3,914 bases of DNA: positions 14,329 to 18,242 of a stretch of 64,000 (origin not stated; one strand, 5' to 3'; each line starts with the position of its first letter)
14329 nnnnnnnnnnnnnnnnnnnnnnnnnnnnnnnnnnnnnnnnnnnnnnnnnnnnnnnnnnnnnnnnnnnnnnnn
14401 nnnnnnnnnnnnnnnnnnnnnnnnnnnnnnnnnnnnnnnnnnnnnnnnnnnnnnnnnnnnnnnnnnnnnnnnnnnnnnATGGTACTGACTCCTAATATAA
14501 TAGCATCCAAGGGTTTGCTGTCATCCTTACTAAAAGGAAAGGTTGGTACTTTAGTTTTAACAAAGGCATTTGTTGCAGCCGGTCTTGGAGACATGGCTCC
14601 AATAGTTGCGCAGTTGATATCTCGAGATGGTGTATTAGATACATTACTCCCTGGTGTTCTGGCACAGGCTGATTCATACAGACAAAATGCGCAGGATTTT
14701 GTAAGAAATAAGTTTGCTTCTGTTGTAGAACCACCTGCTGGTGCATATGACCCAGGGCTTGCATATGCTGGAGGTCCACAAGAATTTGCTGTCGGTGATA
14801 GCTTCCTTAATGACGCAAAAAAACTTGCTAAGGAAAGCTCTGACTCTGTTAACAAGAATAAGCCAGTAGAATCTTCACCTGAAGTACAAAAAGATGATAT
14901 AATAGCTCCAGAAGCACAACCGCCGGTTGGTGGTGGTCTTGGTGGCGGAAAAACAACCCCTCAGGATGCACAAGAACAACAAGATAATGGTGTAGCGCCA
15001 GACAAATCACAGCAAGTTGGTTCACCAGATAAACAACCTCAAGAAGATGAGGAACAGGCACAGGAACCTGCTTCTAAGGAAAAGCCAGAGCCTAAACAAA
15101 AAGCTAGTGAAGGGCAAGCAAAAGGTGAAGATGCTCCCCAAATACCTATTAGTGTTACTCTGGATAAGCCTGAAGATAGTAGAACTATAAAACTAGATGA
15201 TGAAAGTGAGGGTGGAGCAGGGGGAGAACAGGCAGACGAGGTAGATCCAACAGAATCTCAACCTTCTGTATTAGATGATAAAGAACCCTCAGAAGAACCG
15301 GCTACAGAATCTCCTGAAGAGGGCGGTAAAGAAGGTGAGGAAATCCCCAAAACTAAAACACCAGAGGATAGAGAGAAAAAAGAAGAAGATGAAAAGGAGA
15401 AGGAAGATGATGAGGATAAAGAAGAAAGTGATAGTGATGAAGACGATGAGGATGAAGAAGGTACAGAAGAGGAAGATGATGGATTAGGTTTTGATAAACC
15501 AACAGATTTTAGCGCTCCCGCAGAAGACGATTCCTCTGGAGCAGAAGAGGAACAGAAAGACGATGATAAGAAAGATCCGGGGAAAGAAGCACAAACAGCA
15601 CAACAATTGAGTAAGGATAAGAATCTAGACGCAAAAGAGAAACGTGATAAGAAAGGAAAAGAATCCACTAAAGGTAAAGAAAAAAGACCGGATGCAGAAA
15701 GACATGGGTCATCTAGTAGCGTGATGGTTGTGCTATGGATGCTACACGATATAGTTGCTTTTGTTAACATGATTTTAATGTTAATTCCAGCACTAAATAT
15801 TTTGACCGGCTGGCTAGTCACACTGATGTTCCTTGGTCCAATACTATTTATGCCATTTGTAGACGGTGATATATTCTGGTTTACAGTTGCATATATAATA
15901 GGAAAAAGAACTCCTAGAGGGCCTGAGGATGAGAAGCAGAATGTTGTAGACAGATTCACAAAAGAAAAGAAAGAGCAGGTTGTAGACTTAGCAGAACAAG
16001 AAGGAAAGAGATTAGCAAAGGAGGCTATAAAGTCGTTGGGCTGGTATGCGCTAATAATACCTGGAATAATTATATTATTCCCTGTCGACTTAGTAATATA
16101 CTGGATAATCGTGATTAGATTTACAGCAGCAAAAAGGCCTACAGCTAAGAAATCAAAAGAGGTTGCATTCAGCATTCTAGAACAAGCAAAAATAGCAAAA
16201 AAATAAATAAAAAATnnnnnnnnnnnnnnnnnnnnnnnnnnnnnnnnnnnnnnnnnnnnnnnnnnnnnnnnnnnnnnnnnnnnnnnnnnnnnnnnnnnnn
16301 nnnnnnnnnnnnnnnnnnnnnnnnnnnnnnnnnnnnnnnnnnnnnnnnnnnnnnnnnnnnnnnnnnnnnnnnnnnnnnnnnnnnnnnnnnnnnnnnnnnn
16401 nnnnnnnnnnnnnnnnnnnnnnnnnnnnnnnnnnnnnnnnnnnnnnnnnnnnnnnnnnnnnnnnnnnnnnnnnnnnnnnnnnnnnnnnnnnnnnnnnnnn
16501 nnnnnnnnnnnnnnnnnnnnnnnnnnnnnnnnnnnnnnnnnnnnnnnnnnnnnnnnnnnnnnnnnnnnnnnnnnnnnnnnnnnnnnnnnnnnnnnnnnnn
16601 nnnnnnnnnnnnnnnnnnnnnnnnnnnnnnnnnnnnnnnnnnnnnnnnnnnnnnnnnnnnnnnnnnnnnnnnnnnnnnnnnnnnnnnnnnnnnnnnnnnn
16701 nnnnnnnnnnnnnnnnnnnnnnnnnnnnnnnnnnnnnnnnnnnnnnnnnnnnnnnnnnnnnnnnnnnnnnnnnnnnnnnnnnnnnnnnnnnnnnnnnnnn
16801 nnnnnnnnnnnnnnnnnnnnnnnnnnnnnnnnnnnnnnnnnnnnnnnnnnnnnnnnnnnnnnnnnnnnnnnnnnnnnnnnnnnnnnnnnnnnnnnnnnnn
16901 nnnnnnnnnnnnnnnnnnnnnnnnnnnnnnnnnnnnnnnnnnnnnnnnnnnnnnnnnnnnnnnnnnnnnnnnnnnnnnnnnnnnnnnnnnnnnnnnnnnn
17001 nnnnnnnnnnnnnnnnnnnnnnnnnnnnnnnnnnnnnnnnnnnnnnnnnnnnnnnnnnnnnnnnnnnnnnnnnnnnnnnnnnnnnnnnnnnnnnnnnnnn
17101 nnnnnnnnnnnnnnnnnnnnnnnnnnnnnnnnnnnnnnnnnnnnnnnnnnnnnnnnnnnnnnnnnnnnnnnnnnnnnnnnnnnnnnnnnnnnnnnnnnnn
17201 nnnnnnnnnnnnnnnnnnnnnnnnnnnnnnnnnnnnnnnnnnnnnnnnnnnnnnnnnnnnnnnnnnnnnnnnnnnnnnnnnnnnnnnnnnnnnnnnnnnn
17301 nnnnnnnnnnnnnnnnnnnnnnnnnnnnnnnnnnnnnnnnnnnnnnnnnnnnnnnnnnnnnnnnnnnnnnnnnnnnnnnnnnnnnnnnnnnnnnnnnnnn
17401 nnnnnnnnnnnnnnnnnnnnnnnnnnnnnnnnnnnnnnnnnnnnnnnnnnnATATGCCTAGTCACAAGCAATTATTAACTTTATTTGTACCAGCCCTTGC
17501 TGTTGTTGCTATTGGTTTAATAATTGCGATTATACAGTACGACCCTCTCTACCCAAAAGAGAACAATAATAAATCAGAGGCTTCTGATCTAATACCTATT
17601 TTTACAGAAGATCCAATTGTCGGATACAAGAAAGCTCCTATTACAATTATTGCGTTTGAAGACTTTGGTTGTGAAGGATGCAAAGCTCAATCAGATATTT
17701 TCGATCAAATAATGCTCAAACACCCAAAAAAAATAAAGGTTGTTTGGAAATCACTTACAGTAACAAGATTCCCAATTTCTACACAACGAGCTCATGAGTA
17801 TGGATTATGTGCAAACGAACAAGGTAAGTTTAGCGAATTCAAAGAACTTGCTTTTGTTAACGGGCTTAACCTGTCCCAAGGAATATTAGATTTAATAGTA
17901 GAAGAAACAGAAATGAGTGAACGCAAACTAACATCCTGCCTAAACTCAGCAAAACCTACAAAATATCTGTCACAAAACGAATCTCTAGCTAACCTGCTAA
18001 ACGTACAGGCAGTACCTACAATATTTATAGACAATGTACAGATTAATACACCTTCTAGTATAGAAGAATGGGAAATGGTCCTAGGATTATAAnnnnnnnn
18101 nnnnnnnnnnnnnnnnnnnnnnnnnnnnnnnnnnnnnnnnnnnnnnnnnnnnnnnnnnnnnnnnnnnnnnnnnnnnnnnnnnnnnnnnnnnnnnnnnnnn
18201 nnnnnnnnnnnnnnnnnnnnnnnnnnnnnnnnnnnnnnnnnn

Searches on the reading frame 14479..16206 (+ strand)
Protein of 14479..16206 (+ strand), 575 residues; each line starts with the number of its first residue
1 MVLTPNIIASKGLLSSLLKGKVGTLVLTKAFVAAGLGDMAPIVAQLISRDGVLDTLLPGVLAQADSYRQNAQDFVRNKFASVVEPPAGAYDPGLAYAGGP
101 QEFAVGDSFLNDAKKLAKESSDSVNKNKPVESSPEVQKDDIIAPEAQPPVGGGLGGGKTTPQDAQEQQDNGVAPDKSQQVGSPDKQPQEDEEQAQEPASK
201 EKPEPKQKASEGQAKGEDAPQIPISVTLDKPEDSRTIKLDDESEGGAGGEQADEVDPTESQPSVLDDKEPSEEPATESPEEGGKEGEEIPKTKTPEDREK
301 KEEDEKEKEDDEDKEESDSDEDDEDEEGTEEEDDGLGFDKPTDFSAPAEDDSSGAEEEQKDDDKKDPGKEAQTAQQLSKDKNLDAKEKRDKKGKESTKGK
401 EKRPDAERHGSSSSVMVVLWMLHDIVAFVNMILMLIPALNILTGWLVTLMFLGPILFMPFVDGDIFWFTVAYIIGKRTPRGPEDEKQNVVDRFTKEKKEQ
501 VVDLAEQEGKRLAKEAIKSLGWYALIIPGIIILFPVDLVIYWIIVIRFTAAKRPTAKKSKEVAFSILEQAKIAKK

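Call 4: search_protein_families(library=pfam, proteins=[window:14479-16206:+], max_evalue=1)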
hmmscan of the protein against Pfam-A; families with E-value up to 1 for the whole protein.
window:14479-16206:+ (575 aa): 0 families

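Call 41: search_protein_families(library=ncbifam, proteins=[window:14479-16206:+], max_evalue=0.1)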
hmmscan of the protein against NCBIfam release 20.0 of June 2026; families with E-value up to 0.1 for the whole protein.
window:14479-16206:+ (575 aa): 0 families

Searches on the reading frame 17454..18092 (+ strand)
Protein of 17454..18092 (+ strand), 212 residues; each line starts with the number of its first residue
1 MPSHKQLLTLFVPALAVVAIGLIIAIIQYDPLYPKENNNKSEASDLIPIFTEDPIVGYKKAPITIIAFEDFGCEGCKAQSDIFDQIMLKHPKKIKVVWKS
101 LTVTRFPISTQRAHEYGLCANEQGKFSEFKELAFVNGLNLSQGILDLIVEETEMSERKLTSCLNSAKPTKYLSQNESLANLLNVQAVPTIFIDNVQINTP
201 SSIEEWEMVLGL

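Call 4: search_protein_families(library=pfam, proteins=[window:17454-18092:+], max_evalue=1)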
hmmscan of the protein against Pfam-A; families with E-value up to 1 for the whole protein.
window:17454-18092:+ (212 aa): 4 families
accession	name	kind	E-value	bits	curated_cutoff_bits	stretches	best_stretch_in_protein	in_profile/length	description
PF13462.12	Thioredoxin_4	-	1.6e-16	61.4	23.2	1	53-210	5-163/165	Thioredoxin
PF01323.26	DSBA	-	1.5e-07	31.8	25.6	1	109-198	84-178/191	DSBA-like thioredoxin domain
PF13098.12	Thioredoxin_2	-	0.03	15.1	27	1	63-195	7-84/104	Thioredoxin-like domain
PF24880.1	DUF7738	-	0.14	13.1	24.6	0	189-211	8-30/103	Domain of unknown function (DUF7738)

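Call 41: search_protein_families(library=ncbifam, proteins=[window:17454-18092:+], max_evalue=0.1)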
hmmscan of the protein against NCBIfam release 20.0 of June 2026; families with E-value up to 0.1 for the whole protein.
window:17454-18092:+ (212 aa): 1 family
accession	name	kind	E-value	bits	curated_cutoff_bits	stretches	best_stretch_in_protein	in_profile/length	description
NF041057.1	Rcas_1661_fam_Se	equivalog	8.2e-06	25.5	190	1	56-197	84-231/247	Rcas_1661 family thioredoxin-like (seleno)lipoprotein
